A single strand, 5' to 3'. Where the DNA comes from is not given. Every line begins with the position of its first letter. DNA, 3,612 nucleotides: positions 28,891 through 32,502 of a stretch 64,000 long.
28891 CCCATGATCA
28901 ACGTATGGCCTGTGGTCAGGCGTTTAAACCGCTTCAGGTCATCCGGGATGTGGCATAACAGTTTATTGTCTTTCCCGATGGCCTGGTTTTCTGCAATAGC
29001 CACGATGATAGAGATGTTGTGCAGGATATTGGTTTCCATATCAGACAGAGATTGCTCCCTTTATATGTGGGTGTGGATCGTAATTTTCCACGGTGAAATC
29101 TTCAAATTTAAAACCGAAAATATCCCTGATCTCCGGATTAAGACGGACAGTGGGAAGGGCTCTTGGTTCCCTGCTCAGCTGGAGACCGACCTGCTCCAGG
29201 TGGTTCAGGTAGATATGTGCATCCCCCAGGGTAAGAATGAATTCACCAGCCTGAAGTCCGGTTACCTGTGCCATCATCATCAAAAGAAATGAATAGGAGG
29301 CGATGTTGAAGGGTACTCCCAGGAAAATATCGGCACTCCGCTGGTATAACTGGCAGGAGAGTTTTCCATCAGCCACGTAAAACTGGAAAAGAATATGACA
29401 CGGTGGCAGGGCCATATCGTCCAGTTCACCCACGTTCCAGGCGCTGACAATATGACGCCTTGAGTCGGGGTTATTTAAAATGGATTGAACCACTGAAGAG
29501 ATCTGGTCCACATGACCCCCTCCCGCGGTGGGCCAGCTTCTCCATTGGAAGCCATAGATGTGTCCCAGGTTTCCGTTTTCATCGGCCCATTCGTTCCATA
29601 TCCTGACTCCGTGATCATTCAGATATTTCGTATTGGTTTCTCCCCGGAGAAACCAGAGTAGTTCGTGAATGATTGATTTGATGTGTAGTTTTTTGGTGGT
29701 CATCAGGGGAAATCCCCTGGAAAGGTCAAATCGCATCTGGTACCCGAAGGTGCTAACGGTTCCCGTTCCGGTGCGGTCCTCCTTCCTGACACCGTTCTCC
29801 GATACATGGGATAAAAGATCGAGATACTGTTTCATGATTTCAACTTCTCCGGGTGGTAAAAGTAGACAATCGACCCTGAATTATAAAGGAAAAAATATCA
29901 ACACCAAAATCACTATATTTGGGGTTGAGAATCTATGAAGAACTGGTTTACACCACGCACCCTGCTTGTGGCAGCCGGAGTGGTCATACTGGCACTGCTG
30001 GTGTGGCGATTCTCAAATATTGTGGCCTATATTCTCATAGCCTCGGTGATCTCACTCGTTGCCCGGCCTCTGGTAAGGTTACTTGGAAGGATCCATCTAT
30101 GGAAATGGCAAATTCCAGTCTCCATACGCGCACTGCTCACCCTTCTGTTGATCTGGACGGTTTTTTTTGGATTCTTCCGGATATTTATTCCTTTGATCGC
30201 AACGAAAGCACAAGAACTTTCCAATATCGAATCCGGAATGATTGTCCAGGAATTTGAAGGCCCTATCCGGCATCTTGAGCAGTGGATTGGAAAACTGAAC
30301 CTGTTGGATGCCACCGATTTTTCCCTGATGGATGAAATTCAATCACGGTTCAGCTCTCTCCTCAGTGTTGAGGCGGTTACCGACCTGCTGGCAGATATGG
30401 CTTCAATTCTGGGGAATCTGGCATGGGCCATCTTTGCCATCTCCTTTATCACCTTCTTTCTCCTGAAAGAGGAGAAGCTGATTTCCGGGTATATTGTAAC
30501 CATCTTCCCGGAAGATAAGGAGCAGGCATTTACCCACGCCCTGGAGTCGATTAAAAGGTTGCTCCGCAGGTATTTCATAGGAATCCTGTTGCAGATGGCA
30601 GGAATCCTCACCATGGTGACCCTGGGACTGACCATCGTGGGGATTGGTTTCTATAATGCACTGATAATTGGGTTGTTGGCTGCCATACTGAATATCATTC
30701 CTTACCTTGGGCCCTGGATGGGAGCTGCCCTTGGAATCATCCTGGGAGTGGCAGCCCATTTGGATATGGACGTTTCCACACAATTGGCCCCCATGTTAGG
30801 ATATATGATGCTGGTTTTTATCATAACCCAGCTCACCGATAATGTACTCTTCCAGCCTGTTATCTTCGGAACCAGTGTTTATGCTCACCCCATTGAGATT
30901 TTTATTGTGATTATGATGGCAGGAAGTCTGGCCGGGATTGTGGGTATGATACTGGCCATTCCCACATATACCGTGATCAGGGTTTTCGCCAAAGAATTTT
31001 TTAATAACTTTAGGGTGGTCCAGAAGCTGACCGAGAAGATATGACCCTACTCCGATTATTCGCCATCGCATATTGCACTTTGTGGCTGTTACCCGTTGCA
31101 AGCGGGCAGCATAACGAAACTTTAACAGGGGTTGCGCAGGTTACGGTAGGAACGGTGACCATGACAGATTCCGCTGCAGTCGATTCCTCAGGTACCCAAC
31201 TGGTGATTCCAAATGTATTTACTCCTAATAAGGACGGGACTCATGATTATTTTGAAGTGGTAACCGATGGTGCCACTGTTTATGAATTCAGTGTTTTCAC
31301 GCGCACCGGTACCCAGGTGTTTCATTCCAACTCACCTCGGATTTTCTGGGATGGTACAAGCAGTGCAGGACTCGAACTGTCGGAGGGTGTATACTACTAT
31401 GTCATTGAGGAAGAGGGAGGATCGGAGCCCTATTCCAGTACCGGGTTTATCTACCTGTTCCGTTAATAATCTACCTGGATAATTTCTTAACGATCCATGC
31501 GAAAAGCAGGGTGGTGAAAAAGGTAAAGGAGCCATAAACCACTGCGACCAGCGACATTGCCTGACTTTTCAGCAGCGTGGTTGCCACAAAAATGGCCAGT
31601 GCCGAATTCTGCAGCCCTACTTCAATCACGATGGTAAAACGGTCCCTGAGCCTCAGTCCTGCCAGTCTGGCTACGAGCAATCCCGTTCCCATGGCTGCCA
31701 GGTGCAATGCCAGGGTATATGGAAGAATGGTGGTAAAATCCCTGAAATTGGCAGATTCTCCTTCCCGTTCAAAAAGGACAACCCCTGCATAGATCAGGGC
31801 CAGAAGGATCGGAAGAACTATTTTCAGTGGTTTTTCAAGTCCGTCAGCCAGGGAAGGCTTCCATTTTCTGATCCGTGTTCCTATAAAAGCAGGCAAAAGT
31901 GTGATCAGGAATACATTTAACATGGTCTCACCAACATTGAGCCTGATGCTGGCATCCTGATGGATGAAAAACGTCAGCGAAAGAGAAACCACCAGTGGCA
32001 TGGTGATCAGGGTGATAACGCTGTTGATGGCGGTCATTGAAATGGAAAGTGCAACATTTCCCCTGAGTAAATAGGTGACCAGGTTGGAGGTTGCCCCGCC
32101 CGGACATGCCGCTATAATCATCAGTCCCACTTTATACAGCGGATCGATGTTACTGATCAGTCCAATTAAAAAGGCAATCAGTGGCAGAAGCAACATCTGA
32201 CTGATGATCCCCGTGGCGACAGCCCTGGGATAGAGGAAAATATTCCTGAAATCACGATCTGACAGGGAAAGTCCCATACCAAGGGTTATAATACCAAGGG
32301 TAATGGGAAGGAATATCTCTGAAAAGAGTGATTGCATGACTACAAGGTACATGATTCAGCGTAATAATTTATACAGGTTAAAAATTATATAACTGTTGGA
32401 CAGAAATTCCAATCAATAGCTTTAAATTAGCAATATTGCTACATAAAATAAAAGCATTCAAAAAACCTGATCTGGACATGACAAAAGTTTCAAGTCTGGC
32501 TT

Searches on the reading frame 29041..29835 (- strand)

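Call 55: search_protein_families(library=pfam, proteins=[window:29041-29835:-], max_evalue=0.01)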
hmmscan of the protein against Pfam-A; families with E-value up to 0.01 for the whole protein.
window:29041-29835:- (264 aa): 1 family
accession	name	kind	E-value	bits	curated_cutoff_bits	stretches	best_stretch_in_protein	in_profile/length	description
PF00303.24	Thymidylat_synt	-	1.1e-124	415.3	24.3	1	2-264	1-266/266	Thymidylate synthase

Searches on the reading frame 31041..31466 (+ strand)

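Call 55: search_protein_families(library=pfam, proteins=[window:31041-31466:+], max_evalue=0.01)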
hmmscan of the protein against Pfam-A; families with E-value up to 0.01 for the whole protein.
window:31041-31466:+ (141 aa): 1 family
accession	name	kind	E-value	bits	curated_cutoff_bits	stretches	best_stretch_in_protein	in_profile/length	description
PF13585.12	CHU_C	-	2.8e-18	66.2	27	1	55-139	2-86/86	CHU_C Type IX secretion signal domain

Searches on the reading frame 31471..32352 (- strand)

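Call 55: search_protein_families(library=pfam, proteins=[window:31471-32352:-], max_evalue=0.01)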
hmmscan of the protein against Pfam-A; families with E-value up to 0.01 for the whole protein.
window:31471-32352:- (293 aa): 3 families
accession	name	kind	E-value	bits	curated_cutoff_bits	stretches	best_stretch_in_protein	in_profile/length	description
PF01758.21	SBF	-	5.1e-31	108.3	24.3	1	16-192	1-178/191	Sodium Bile acid symporter family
PF13593.11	SBF_like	-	8.6e-17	61.8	25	1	21-281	39-304/313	SBF-like CPA transporter family (DUF4137)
PF03547.23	Mem_trans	-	0.0083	15.2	25.7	1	18-120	240-341/343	Membrane transport protein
